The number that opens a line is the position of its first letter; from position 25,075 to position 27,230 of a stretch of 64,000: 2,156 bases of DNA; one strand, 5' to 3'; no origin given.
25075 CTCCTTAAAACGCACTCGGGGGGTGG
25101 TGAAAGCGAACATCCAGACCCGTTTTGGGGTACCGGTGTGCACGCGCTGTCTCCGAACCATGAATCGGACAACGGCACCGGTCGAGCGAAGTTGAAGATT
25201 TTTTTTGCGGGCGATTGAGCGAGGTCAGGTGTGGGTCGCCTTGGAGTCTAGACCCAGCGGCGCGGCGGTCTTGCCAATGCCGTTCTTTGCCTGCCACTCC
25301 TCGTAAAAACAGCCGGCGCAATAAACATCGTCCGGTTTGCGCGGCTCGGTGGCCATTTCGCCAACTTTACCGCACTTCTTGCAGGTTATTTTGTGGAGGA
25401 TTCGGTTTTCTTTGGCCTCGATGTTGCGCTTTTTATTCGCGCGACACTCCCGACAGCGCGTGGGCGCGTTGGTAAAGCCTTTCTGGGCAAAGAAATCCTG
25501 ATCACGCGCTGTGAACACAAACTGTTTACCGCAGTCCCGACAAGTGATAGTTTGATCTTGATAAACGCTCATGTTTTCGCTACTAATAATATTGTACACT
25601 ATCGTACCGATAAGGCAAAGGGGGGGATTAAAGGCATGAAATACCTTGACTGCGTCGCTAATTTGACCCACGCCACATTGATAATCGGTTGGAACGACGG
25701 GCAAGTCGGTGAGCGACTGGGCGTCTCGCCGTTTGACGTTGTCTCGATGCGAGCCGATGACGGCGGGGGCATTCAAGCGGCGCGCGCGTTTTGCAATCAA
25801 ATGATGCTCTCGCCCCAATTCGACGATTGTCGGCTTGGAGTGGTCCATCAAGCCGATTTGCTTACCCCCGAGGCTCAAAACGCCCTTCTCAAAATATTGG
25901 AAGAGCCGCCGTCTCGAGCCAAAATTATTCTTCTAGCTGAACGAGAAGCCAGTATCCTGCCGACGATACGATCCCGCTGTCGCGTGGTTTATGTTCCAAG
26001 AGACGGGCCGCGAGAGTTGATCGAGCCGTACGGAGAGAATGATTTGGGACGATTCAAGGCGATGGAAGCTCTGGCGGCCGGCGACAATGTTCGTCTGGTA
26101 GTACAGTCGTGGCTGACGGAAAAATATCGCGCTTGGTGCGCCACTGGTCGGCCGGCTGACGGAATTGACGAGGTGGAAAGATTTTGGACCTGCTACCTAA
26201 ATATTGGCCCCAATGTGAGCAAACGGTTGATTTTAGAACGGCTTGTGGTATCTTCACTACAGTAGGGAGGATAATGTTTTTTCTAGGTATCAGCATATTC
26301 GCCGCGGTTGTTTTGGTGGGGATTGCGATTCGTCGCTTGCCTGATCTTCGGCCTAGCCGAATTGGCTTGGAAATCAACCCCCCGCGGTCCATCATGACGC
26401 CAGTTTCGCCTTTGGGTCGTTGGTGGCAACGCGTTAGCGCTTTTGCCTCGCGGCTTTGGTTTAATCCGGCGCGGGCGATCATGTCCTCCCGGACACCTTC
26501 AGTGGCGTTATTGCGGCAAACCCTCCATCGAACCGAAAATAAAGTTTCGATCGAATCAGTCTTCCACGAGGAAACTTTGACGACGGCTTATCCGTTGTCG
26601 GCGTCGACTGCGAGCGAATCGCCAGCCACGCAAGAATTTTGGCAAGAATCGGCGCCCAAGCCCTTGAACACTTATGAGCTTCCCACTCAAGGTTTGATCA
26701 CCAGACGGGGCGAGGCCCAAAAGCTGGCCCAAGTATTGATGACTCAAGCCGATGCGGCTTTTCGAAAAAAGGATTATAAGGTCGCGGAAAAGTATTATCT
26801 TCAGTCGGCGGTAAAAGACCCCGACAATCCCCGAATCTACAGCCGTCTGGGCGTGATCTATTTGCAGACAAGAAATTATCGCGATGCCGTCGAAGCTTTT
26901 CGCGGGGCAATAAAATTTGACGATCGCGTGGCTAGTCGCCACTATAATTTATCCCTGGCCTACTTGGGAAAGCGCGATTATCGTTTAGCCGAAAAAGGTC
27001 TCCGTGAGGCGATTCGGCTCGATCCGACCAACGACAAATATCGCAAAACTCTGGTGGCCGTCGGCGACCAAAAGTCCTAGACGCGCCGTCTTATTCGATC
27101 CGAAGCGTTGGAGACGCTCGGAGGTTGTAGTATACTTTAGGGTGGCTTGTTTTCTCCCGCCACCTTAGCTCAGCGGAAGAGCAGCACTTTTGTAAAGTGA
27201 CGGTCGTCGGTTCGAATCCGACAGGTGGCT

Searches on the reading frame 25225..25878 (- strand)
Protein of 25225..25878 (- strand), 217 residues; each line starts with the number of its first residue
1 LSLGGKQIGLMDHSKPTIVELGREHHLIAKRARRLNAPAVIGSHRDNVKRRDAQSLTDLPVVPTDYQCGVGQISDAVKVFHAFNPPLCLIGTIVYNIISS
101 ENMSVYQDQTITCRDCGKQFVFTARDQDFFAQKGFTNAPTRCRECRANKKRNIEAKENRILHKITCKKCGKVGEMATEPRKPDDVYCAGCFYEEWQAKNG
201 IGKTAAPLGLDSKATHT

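Call 18: search_protein_families(library=pfam, proteins=[window:25225-25878:-], max_evalue=0.001)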
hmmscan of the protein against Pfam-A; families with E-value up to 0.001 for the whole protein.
window:25225-25878:- (217 aa): 2 families
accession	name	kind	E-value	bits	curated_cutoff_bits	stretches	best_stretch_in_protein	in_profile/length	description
PF13451.12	zf_Tbcl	-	1.3e-19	70.3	24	1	107-152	1-46/48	Probable treble clef domain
PF23477.1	zf_Tbcl_2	-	1.3e-06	28.4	27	1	159-192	1-34/37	Probable treble clef zinc finger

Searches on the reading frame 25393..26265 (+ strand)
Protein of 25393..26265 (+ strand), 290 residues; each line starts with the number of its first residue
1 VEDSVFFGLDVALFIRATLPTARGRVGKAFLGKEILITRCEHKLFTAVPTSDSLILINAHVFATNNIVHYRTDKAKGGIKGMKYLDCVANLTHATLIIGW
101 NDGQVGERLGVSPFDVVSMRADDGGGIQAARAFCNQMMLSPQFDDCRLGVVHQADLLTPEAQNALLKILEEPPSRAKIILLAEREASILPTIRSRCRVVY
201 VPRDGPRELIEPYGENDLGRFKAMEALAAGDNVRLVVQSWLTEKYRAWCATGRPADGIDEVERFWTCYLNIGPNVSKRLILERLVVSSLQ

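Call 19: search_protein_families(library=pfam, proteins=[window:25393-26265:+], max_evalue=0.001)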
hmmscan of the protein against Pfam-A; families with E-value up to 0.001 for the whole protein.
window:25393-26265:+ (290 aa): 1 family
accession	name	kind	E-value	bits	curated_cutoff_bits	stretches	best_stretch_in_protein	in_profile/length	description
PF13177.12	DNA_pol3_delta2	-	3.5e-20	73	27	1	127-201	83-157/161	DNA polymerase III, delta subunit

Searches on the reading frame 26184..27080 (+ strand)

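Call 19: search_protein_families(library=pfam, proteins=[window:26184-27080:+], max_evalue=0.001)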
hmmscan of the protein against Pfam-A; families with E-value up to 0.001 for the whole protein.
window:26184-27080:+ (298 aa): 11 families
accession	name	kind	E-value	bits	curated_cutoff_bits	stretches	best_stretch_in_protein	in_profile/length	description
PF07719.23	TPR_2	-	4.2e-17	61.2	27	2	252-283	3-34/34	Tetratricopeptide repeat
PF13181.12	TPR_8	-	2e-12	46.7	25.7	0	217-246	2-31/34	Tetratricopeptide repeat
PF00515.34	TPR_1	-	8.1e-11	41.7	27.8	1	217-246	2-31/34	Tetratricopeptide repeat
PF13432.12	TPR_16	-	3.7e-10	40.5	32.7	1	187-245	2-60/65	Tetratricopeptide repeat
PF13414.12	TPR_11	-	6.8e-09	35.7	26.8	0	190-228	2-40/42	TPR repeat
PF13428.12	TPR_14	-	1.3e-07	32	23.5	0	184-223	3-42/44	Tetratricopeptide repeat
PF13431.12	TPR_17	-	4.6e-07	30.1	24.4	1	204-236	1-33/34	Tetratricopeptide repeat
PF23914.1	TPR_CcmH_CycH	-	5.3e-07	30.1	42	0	211-288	45-125/158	Cytochrome c-type biogenesis protein H TPR domain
PF14559.12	TPR_19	-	4.1e-06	27.5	25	1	193-246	2-55/68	Tetratricopeptide repeat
PF13424.12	TPR_12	-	7.3e-06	26.5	30.1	0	182-244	3-73/77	Tetratricopeptide repeat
PF13176.12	TPR_7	-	9.9e-06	25.7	27.9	0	220-246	3-31/36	Tetratricopeptide repeat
